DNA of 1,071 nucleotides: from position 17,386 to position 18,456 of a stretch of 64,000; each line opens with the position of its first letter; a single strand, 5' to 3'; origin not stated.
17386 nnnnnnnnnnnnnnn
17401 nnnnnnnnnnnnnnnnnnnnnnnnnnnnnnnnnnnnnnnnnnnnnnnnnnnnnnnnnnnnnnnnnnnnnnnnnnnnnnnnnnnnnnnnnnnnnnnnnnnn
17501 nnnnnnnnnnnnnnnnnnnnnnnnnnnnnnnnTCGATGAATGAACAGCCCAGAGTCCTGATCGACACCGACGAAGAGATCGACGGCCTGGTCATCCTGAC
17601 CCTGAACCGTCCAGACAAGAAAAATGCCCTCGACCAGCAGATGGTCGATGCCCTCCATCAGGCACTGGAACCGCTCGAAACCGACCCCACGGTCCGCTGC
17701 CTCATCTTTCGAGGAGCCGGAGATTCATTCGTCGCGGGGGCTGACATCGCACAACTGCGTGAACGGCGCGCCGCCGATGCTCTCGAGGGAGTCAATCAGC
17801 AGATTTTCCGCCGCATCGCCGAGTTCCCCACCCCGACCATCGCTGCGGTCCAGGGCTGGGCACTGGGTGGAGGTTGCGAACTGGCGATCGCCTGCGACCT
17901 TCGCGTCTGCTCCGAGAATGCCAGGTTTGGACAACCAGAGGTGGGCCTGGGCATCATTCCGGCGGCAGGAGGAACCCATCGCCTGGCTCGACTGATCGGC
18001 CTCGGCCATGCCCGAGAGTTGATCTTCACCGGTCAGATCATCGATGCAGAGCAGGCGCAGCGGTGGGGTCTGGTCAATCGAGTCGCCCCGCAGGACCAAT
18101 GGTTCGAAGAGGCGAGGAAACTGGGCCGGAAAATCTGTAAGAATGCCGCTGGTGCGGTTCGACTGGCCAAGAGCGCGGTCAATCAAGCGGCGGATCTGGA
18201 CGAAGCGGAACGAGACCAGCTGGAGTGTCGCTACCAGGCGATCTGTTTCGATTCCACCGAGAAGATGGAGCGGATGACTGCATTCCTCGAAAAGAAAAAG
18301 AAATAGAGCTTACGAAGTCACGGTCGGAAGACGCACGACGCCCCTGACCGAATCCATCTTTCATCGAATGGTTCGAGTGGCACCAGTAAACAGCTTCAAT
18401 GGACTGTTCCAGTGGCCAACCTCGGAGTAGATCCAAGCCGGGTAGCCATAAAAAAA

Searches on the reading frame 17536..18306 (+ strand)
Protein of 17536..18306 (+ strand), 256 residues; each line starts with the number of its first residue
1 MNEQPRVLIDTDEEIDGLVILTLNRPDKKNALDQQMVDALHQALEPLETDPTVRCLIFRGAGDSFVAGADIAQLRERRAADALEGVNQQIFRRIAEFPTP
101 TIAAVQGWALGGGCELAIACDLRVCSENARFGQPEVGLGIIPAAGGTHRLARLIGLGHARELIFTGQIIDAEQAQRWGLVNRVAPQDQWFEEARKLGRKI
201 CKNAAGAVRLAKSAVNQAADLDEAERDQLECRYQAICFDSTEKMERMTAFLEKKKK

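Call 34: search_protein_families(library=pfam, proteins=[window:17536-18306:+], max_evalue=0.001)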
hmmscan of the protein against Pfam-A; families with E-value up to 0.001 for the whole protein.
window:17536-18306:+ (256 aa): 2 families
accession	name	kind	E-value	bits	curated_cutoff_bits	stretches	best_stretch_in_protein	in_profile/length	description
PF00378.25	ECH_1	-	9.5e-64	215.6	27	1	16-255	4-245/251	Enoyl-CoA hydratase/isomerase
PF16113.10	ECH_2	-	3.8e-38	132.3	27.2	1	20-253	3-240/335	Enoyl-CoA hydratase/isomerase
